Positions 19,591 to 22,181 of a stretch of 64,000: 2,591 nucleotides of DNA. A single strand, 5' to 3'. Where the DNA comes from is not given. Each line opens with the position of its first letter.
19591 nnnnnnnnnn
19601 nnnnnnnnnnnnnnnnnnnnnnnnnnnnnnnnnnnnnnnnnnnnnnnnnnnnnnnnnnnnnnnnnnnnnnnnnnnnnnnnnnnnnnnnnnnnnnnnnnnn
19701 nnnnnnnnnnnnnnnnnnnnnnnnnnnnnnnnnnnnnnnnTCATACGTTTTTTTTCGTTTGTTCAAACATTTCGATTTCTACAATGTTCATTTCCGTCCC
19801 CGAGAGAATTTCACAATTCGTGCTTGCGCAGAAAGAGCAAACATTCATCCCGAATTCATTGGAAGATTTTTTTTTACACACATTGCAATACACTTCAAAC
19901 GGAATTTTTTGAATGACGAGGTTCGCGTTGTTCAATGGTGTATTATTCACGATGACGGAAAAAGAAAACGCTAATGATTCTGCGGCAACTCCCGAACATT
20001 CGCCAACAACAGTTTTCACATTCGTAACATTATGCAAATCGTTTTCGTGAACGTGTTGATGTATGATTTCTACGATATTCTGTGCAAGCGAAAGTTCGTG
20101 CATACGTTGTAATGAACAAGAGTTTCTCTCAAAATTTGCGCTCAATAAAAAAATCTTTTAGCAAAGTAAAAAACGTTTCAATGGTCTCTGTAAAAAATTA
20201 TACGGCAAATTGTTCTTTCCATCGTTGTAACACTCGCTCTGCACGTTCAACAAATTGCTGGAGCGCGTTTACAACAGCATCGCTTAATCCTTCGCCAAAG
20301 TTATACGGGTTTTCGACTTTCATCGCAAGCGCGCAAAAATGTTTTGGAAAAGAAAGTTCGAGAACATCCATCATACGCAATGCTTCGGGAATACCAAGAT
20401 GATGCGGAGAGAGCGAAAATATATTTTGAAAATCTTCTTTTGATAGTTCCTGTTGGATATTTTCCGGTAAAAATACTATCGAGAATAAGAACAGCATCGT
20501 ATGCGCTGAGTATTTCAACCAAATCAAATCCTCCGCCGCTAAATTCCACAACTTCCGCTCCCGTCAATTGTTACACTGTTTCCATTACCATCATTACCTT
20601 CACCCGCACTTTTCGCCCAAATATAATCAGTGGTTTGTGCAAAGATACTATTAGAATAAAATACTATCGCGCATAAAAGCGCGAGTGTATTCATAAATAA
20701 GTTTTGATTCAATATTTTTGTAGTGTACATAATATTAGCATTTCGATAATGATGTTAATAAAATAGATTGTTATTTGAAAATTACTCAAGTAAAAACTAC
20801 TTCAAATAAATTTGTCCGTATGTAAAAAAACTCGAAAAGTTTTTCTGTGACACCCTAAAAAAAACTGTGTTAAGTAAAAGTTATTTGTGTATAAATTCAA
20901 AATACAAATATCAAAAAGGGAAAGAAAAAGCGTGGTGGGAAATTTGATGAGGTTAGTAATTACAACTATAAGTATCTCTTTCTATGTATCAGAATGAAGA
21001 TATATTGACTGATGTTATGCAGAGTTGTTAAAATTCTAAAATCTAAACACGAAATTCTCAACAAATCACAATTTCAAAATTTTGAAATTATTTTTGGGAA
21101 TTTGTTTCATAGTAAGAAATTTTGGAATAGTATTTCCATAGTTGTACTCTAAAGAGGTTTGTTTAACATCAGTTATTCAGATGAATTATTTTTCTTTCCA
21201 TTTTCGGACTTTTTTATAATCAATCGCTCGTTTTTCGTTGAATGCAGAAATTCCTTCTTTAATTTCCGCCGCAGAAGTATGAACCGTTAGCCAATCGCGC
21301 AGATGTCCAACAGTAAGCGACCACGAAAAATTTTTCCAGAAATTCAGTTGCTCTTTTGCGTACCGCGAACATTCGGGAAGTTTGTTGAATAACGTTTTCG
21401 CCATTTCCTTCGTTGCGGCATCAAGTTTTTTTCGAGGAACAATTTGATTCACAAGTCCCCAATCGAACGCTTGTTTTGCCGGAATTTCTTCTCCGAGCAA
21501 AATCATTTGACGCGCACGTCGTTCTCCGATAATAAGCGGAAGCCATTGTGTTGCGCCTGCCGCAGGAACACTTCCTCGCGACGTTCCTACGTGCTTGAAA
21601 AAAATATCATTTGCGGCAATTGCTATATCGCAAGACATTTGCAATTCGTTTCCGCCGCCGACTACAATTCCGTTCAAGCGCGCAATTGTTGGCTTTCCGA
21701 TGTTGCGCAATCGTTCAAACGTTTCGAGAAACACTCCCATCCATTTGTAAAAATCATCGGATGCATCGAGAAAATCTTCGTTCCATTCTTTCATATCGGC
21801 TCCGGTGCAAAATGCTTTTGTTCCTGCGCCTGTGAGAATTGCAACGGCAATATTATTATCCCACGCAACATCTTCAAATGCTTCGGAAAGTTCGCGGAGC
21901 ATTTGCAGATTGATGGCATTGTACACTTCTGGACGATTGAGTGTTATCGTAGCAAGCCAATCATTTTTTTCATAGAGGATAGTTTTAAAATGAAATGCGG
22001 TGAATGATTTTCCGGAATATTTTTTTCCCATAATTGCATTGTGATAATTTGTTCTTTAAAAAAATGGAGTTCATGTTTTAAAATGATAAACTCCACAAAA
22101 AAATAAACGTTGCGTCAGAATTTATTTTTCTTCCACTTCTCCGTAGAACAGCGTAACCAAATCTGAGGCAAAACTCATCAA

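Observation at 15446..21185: hypA-B-F-C-D operon without hypE or hydrogenase structural genes, headed by a decayed maturation protease and a chimeric signal-peptide ORF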

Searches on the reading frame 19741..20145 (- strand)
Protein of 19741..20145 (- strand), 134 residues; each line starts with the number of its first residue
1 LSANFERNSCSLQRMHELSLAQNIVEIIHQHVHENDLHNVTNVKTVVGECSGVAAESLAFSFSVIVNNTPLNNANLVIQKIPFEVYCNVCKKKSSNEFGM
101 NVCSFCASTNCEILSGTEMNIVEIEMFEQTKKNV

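Call 7: search_protein_families(library=pfam, proteins=[window:19741-20145:-], max_evalue=0.01)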
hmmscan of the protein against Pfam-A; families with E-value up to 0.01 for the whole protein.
window:19741-20145:- (134 aa): 1 family
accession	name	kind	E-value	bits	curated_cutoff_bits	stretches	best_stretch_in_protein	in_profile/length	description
PF01155.25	HypA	-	4.9e-29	101.1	28.9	1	15-126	1-112/112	Hydrogenase/urease nickel incorporation, metallochaperone, hypA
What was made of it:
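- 19741..20103 (-): hypA, intact (120 aa). The true start is the ATG at 20103, not the TTG at 20145. PF01155, profile 1-112 of 112 (call 7).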

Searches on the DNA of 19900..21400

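Call 34: search_rna_families(source=window, start=19900, end=21400, threshold=evalue, max_evalue=1)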
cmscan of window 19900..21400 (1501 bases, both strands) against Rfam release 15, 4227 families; matches with E-value up to 1: 0.
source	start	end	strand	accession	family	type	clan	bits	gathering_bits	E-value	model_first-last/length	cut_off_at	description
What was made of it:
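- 20731..21185 (-): AT-rich (25.5% GC) non-coding spacer. Presumably the native upstream region of the truncated T9SS cargo gene, and possibly now a promoter source for the hyp operon (inferred). No Rfam match (call 34).
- Tried and rejected: Rfam found nothing in 19900-21400 (call 34).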

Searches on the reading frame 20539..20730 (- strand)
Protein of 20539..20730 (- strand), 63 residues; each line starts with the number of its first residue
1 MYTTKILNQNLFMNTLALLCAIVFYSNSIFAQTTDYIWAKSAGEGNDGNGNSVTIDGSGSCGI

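Call 7: search_protein_families(library=pfam, proteins=[window:20539-20730:-], max_evalue=0.01)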
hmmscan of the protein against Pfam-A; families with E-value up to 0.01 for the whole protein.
window:20539-20730:- (63 aa): 0 families
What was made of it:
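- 20539..20730 (-): orf63: a truncated 5' end (signal peptide plus the first SBBP-type repeat) of a T9SS-secreted beta-propeller gene. It runs out of frame into protease-derived DNA and stops after 3-4 codons. No Pfam hit on its own (call 7).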

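Call 38: find_encoding_contigs(protein=window:20539-20730:-, flank=3000, max_places=10)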
Protein window:20539-20730:- (63 aa): 6 contigs read that carry it; 6 places shown.
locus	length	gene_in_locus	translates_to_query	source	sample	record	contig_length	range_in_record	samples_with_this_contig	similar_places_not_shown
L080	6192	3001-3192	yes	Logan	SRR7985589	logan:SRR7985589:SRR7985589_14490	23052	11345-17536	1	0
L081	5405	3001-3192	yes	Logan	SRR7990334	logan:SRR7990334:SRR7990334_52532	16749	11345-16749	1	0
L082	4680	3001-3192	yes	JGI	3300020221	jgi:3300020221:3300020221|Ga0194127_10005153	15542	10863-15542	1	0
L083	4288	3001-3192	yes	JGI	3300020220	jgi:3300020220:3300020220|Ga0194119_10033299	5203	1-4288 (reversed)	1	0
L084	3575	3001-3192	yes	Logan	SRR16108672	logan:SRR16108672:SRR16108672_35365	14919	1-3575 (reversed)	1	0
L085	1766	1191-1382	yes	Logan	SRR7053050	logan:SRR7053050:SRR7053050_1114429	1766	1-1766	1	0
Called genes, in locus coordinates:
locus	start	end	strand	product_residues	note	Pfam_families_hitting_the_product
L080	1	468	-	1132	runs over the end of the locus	-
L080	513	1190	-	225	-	-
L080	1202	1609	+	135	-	PF07110:EthD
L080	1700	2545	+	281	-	PF00378:ECH_1, PF16113:ECH_2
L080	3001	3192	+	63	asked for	-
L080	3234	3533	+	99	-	-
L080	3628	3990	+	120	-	PF01155:HypA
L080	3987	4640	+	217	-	PF02492:cobW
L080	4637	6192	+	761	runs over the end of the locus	PF00708:Acylphosphatase, PF07503:zf-HYPF, PF01300:Sua5_yciO_yrdC, PF17788:HypF_C, PF22521:HypF_C_2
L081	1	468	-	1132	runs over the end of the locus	-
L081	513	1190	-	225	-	-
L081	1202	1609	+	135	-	PF07110:EthD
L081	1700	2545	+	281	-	PF00378:ECH_1, PF16113:ECH_2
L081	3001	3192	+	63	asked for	-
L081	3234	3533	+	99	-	-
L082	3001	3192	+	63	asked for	-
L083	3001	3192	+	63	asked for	-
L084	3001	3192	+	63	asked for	-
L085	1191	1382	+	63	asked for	-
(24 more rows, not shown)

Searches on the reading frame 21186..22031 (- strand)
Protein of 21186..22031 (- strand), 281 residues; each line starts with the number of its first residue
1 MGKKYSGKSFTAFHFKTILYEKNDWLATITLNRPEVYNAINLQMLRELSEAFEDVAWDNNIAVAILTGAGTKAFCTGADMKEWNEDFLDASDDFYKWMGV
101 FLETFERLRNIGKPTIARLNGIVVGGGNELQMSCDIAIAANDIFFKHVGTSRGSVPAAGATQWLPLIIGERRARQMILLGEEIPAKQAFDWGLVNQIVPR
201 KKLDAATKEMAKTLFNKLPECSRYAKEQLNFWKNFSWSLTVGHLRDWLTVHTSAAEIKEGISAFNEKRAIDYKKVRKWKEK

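Call 7: search_protein_families(library=pfam, proteins=[window:21186-22031:-], max_evalue=0.01)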
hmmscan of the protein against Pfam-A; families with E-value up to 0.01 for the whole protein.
window:21186-22031:- (281 aa): 2 families
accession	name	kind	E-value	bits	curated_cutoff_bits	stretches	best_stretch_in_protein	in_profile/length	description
PF00378.25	ECH_1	-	1.7e-56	191.8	27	1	22-273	2-249/251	Enoyl-CoA hydratase/isomerase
PF16113.10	ECH_2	-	2.8e-32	113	27.2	1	27-268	2-242/335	Enoyl-CoA hydratase/isomerase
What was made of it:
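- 21186..22031 (-): Enoyl-CoA hydratase (crotonase) gene, the upstream neighbour. It is co-directional with the hyp genes, not convergent. PF00378, 192 bits (call 7).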
